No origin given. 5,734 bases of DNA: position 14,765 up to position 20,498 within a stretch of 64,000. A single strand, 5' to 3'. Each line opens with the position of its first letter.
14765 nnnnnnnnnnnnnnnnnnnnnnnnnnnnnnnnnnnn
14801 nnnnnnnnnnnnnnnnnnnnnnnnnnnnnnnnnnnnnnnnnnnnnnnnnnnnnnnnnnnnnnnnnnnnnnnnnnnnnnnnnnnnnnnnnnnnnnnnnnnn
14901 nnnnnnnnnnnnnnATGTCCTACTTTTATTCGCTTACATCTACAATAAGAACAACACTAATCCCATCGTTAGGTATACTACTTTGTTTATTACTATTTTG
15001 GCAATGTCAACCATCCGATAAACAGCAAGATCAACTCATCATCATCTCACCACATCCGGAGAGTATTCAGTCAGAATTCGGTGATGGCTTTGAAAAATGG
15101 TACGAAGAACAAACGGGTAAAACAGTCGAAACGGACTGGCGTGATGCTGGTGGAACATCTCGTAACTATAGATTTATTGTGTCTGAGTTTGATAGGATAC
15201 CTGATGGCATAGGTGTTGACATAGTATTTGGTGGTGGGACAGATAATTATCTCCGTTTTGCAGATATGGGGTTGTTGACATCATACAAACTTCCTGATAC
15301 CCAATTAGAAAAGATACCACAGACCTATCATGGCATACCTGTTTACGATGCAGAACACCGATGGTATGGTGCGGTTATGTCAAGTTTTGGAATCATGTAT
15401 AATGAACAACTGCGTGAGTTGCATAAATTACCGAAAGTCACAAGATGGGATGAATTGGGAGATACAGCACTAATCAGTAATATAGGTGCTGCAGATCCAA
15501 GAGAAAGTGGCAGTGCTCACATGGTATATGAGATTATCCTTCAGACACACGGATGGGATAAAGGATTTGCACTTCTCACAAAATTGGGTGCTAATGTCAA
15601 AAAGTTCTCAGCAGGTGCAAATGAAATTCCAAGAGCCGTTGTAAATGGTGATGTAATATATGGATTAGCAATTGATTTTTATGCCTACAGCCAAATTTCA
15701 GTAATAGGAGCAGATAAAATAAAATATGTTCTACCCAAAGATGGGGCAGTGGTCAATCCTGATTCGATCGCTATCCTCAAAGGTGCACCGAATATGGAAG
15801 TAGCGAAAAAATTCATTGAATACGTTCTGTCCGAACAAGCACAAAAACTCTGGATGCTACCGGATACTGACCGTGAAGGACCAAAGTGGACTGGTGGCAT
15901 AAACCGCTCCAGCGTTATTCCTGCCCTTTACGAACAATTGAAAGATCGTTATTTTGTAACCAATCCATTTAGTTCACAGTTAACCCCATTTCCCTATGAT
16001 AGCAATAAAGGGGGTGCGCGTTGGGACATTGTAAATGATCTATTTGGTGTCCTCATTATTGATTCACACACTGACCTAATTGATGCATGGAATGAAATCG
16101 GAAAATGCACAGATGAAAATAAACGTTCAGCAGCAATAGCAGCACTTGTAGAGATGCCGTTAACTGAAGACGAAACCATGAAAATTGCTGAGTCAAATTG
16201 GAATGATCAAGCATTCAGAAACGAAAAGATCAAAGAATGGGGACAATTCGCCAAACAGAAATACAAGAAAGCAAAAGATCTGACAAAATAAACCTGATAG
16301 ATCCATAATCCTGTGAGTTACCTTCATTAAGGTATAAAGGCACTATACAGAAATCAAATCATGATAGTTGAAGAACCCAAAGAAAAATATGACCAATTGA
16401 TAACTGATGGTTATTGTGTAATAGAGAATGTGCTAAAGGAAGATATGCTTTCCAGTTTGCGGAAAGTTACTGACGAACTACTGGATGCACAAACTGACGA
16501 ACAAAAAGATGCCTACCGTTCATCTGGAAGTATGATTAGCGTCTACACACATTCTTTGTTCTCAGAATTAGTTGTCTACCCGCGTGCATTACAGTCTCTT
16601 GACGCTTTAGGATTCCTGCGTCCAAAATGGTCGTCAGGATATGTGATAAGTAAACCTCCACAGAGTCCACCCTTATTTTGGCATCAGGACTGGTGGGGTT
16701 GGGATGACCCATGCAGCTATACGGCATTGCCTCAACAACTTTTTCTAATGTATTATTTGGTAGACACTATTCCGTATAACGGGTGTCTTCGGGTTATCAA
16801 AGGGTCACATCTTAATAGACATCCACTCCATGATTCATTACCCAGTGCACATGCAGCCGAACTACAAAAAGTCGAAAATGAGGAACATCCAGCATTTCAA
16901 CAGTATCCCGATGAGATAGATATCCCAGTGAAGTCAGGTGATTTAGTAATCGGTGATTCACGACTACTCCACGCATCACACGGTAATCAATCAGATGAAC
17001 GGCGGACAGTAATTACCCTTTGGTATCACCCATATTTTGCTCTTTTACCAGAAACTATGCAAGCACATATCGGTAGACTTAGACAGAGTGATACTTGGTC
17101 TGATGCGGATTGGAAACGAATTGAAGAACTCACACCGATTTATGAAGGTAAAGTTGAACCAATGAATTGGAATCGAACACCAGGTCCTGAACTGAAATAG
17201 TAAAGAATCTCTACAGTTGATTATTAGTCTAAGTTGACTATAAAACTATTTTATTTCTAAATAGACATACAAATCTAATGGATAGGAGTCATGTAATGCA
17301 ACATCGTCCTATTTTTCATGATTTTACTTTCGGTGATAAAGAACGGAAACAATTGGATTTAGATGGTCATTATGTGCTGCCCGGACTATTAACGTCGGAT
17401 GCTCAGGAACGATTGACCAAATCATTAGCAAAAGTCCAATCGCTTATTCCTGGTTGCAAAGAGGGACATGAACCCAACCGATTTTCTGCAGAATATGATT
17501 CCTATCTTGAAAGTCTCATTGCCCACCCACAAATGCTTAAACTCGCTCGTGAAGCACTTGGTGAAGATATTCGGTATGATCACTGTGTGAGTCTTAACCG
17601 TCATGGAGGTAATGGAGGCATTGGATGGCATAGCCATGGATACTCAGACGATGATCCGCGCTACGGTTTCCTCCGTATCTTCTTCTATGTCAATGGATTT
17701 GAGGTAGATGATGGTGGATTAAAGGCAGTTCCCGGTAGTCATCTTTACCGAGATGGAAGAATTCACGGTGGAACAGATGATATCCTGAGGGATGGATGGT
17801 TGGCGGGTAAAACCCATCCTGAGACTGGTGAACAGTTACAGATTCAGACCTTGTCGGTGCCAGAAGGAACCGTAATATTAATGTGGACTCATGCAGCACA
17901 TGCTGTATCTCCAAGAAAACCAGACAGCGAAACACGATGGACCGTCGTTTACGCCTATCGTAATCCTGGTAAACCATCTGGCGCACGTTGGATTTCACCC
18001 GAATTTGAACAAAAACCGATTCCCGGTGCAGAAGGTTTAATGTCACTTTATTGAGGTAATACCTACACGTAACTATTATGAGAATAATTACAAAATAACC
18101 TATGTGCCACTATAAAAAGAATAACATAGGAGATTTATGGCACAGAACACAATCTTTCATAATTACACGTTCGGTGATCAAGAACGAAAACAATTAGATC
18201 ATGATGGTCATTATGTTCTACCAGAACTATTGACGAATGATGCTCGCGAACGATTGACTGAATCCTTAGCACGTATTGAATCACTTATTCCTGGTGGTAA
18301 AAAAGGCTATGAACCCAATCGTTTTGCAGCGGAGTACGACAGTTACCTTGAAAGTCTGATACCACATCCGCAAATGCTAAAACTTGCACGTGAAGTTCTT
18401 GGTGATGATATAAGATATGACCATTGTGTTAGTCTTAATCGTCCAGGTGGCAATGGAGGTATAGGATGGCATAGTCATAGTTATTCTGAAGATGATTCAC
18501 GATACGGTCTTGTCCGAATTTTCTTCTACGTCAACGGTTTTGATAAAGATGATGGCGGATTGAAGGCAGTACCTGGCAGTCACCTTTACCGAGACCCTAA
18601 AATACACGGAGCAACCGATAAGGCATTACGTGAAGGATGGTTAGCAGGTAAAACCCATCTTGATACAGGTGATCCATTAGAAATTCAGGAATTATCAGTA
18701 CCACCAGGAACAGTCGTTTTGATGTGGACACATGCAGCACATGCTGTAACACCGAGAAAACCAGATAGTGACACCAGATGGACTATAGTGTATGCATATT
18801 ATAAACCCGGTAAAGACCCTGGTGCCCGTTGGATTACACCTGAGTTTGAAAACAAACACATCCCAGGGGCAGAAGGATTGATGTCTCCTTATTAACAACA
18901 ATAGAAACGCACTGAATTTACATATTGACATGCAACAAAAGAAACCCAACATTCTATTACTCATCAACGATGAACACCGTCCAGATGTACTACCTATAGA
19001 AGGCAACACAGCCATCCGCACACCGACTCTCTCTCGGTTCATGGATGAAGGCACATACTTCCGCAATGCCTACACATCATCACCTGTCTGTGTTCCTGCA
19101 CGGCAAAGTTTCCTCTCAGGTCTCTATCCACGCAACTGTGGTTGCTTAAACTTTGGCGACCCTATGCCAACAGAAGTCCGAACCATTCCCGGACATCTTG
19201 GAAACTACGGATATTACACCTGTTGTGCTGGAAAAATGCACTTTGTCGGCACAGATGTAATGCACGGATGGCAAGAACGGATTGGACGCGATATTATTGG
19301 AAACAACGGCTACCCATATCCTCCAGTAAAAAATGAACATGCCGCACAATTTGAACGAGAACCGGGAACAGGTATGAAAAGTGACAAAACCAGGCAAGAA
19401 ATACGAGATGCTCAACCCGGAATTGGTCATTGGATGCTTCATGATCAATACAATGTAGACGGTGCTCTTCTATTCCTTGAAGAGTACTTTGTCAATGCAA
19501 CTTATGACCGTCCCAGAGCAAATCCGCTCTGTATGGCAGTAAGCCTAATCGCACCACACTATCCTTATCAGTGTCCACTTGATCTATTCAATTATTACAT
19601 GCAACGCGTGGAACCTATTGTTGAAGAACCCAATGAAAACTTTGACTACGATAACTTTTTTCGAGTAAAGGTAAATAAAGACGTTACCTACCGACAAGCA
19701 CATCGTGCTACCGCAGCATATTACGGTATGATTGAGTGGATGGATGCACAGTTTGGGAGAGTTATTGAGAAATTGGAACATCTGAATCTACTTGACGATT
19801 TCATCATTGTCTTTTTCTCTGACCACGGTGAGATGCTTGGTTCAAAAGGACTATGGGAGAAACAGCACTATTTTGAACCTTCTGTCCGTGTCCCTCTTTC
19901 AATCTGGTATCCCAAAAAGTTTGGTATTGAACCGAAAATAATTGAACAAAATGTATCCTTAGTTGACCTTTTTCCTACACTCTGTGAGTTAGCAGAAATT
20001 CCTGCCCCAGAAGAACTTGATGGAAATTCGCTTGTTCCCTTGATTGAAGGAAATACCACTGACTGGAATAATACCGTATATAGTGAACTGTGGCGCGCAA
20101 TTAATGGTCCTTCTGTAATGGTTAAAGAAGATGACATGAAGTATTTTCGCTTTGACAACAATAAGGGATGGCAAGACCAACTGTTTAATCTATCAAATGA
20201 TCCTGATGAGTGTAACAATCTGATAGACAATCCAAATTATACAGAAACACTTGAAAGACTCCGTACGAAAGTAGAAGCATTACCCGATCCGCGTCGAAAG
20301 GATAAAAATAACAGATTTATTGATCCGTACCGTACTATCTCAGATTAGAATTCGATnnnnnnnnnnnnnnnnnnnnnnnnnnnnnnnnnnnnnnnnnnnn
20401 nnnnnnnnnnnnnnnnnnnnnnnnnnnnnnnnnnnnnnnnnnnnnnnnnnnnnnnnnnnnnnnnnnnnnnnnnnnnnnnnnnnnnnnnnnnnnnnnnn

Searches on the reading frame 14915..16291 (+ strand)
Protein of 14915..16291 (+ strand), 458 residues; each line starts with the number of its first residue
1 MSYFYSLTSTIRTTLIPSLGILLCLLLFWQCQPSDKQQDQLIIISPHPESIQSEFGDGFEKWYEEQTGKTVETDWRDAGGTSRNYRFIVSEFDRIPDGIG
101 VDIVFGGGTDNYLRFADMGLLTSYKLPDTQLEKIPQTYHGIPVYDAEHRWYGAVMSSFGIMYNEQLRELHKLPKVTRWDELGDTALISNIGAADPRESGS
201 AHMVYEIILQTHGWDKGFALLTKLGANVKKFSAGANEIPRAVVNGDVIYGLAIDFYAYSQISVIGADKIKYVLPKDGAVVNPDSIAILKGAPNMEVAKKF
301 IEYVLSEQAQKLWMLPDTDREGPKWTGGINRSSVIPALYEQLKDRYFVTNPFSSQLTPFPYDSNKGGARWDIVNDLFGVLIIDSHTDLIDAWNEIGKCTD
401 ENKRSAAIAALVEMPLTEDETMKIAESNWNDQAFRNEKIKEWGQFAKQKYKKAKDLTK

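Call 95: search_protein_families(library=pfam, proteins=[window:14915-16291:+], max_evalue=0.00001)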
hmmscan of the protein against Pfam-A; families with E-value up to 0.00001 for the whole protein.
window:14915-16291:+ (458 aa): 4 families
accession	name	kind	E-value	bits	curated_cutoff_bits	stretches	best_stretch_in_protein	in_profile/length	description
PF13343.11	SBP_bac_6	-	4.7e-24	85.6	24.6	1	113-313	22-211/245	Bacterial extracellular solute-binding protein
PF13416.11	SBP_bac_8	-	7.2e-15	56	27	1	102-314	41-253/279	Bacterial extracellular solute-binding protein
PF01547.30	SBP_bac_1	-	7.1e-12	46.4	26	1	51-311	10-307/307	Bacterial extracellular solute-binding protein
PF13531.11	SBP_bac_11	-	7.5e-11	42.7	25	1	174-313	92-221/227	Bacterial extracellular solute-binding protein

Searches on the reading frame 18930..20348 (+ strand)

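Call 95: search_protein_families(library=pfam, proteins=[window:18930-20348:+], max_evalue=0.00001)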
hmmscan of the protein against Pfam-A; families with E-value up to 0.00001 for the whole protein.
window:18930-20348:+ (472 aa): 3 families
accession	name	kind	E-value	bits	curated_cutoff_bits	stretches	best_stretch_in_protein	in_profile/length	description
PF00884.28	Sulfatase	-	3.5e-41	141.9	25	1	6-356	1-300/301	Sulfatase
PF16347.10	SGSH_C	-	9.6e-23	81.5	29.3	1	304-451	1-151/154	N-sulphoglucosamine sulphohydrolase, C-terminal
PF01663.27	Phosphodiest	-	4.8e-06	26.8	23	0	30-74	19-64/342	Type I phosphodiesterase / nucleotide pyrophosphatase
